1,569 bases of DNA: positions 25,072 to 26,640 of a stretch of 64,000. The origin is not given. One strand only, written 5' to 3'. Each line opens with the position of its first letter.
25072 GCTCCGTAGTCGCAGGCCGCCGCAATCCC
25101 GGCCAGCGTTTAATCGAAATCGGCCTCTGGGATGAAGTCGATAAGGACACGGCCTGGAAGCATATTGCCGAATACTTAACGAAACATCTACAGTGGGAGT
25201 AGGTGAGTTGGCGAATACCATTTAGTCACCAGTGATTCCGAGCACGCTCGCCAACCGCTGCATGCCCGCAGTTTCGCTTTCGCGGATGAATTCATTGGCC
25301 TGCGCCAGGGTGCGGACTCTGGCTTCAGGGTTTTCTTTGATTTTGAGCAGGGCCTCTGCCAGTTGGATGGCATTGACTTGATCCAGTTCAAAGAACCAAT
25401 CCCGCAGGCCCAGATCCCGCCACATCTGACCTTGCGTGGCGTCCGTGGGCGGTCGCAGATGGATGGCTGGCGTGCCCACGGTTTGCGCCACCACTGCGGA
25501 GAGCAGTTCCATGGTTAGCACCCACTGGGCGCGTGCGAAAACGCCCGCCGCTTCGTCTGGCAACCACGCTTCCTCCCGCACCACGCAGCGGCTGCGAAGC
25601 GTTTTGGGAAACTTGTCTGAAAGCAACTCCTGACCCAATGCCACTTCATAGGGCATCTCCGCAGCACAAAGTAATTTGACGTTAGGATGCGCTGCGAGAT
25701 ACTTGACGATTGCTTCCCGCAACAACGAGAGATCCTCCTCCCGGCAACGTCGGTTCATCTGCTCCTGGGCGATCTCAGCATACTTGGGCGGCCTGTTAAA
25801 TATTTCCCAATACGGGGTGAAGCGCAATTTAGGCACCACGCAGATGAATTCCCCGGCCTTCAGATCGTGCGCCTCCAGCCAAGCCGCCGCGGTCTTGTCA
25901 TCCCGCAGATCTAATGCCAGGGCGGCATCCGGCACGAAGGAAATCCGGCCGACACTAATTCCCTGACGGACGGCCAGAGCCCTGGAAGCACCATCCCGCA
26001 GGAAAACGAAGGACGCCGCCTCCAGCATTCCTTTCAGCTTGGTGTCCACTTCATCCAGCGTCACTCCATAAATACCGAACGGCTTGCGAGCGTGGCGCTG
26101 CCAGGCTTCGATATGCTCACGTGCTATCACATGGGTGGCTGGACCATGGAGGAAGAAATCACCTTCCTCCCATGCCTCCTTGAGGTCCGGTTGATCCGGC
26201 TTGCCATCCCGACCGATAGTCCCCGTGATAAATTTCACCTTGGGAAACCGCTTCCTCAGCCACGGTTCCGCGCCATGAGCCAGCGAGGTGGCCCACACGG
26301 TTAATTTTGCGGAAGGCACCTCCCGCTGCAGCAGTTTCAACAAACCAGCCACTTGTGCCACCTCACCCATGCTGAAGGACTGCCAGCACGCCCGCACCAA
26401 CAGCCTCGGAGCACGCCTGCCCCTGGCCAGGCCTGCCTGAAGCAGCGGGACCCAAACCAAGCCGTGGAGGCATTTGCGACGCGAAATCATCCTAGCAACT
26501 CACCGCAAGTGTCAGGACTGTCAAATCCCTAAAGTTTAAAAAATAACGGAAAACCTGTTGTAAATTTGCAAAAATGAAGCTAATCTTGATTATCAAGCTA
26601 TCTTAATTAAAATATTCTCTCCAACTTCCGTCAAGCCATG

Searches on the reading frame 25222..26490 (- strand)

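Call 46: search_protein_families(library=pfam, proteins=[window:25222-26490:-], max_evalue=0.0001)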
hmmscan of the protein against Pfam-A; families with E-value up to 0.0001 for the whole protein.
window:25222-26490:- (422 aa): 1 family
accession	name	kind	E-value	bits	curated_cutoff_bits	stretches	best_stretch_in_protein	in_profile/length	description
PF04230.19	PS_pyruv_trans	-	1.1e-07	32.6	25.3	1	42-345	3-276/280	Polysaccharide pyruvyl transferase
